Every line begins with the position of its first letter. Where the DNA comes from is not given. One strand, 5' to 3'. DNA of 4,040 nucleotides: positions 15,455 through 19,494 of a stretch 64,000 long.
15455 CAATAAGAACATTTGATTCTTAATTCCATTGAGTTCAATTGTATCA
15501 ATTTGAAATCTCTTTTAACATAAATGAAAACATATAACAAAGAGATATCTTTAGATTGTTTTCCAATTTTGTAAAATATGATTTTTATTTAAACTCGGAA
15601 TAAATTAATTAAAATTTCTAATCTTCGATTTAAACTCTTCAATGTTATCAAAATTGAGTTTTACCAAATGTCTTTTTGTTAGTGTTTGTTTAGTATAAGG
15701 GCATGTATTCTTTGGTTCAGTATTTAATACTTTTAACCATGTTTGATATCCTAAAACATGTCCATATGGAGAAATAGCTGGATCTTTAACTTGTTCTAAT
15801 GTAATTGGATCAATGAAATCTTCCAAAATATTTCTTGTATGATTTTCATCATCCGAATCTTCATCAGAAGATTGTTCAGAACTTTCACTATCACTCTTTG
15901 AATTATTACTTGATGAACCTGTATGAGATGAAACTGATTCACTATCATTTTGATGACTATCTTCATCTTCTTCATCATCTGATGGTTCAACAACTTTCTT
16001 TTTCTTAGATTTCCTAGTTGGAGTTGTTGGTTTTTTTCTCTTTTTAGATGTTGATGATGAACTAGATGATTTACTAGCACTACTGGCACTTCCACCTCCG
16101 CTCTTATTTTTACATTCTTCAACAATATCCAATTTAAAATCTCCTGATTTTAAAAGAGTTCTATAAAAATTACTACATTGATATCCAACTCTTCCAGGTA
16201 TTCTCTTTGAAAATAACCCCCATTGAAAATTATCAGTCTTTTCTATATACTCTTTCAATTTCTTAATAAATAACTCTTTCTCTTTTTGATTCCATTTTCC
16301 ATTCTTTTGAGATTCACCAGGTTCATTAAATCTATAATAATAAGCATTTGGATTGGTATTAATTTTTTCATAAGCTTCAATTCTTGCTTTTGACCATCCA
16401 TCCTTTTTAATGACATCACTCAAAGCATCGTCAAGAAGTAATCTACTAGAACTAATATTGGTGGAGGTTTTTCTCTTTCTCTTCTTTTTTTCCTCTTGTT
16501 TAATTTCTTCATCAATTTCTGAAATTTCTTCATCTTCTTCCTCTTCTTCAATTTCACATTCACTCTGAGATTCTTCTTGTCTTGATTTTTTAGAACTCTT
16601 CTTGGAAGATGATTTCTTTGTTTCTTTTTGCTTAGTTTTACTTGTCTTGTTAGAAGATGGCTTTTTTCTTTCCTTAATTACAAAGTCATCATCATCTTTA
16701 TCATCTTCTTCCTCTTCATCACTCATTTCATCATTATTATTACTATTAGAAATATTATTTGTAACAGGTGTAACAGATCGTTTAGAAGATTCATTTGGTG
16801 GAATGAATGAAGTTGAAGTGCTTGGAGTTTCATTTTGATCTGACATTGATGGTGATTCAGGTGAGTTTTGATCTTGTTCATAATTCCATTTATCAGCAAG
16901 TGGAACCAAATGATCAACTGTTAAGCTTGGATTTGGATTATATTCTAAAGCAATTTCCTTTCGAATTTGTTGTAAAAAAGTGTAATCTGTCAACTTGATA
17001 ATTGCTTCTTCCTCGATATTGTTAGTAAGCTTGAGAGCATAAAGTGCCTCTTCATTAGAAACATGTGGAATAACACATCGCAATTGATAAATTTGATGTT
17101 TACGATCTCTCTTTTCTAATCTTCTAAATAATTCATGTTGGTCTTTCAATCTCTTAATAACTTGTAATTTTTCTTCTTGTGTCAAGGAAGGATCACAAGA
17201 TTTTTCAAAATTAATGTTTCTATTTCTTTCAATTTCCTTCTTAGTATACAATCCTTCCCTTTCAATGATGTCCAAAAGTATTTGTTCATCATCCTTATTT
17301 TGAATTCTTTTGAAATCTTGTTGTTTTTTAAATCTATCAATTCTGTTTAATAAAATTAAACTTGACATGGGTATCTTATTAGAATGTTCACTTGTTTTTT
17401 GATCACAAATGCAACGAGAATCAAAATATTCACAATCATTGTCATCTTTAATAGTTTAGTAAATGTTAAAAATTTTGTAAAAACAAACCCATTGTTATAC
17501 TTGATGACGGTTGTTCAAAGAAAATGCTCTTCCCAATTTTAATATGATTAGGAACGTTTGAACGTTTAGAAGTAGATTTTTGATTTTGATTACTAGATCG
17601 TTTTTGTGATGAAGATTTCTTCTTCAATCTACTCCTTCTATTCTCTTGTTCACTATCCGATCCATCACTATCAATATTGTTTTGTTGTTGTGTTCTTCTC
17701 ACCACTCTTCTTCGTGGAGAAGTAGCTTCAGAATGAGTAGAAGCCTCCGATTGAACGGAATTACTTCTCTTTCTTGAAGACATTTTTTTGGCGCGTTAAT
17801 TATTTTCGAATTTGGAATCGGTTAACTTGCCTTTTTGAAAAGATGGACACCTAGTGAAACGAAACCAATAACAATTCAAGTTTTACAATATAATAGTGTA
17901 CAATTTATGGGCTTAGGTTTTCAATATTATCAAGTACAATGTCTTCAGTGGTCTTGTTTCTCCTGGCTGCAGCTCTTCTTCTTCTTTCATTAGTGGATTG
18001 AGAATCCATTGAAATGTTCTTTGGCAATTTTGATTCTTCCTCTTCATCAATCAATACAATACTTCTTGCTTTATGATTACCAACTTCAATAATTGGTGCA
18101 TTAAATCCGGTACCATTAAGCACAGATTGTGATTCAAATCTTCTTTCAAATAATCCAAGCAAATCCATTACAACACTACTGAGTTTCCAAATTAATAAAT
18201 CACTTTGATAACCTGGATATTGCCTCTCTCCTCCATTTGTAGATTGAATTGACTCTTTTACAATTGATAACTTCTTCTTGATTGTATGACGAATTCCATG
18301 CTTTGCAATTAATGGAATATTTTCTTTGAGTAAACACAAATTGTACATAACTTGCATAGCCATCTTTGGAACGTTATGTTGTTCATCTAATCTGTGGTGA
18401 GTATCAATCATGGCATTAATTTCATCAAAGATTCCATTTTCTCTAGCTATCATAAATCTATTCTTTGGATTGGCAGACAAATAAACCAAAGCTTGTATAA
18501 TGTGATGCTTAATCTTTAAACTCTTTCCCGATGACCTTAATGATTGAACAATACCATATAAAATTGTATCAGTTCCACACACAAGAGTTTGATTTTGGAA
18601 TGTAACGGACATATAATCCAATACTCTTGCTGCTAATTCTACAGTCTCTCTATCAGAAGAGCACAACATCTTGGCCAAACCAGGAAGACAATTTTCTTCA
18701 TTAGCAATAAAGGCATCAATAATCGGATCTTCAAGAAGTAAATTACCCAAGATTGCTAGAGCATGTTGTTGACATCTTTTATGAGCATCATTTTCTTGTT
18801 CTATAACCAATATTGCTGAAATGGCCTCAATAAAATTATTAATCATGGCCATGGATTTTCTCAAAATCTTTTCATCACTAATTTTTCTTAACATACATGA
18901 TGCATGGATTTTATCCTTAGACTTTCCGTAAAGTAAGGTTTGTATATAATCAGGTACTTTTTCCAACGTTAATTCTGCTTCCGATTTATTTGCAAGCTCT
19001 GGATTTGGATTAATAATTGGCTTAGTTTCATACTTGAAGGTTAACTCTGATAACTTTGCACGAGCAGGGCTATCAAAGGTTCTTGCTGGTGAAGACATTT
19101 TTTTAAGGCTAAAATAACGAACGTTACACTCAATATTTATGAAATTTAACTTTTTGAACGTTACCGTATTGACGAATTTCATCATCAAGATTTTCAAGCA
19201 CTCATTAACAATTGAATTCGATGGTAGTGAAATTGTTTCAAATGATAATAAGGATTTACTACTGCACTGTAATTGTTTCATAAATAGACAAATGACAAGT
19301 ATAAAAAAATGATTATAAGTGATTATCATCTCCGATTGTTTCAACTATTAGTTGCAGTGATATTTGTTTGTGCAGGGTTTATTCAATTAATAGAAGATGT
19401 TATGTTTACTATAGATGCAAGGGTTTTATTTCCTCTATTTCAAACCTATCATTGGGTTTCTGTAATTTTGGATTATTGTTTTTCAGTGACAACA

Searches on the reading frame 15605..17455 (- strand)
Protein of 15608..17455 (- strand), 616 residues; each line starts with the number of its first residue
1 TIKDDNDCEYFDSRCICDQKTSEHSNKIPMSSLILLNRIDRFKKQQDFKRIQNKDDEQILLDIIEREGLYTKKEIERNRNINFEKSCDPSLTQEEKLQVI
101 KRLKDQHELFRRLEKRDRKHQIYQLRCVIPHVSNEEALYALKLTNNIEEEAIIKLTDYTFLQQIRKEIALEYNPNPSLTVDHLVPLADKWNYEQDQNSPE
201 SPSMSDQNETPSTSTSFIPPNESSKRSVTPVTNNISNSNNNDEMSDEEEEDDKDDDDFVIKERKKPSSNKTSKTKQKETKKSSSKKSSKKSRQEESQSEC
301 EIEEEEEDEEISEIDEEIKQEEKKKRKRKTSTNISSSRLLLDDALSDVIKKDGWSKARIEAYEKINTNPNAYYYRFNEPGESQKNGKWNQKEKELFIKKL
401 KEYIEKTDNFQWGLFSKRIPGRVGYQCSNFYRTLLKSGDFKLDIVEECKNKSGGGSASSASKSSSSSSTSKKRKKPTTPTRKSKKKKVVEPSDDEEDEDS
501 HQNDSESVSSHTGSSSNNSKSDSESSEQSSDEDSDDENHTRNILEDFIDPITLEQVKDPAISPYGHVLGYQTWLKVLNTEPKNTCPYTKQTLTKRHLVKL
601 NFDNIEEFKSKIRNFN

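Call 33: find_encoding_contigs(protein=window:15605-17368:-, flank=1000, max_places=2)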
Protein window:15605-17368:- (587 aa): no gene with exactly this product is on record in the collection.

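Call 51: search_protein_families(library=pfam, proteins=[window:15608-17455:-], max_evalue=0.01)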
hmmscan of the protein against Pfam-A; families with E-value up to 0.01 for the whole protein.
window:15608-17455:- (616 aa): 2 families
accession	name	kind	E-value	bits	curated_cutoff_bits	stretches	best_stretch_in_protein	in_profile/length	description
PF04564.21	U-box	-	2.4e-06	28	21.4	1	545-599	3-56/73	U-box domain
PF00249.37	Myb_DNA-binding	-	0.00022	21.7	24.4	1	386-435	2-46/46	Myb-like DNA-binding domain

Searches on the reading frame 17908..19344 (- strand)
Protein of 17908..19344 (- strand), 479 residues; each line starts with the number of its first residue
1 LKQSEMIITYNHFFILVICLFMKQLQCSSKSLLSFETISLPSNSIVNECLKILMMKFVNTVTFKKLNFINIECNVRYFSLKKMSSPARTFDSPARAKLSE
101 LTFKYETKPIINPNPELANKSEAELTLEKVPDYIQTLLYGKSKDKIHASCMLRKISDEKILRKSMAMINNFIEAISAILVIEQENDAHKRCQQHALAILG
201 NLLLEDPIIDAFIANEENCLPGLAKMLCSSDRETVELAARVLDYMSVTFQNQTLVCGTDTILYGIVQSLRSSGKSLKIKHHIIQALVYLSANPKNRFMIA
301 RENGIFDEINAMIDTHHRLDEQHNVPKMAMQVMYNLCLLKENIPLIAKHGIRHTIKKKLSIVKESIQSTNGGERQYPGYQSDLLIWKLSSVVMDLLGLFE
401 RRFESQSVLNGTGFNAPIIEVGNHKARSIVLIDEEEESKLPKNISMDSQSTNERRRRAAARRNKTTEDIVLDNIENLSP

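Call 51: search_protein_families(library=pfam, proteins=[window:17908-19344:-], max_evalue=0.01)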
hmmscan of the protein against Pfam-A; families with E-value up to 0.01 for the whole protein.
window:17908-19344:- (479 aa): 2 families
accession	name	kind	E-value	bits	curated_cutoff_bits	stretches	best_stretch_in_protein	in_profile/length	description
PF25598.1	ARM_PUB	-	1.3e-05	25.2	33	1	137-248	99-204/308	Plant U-box protein ARM repeat region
PF24768.1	ARM_ARMC5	-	9.1e-05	22.4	79.9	1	198-356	51-202/289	ARMC5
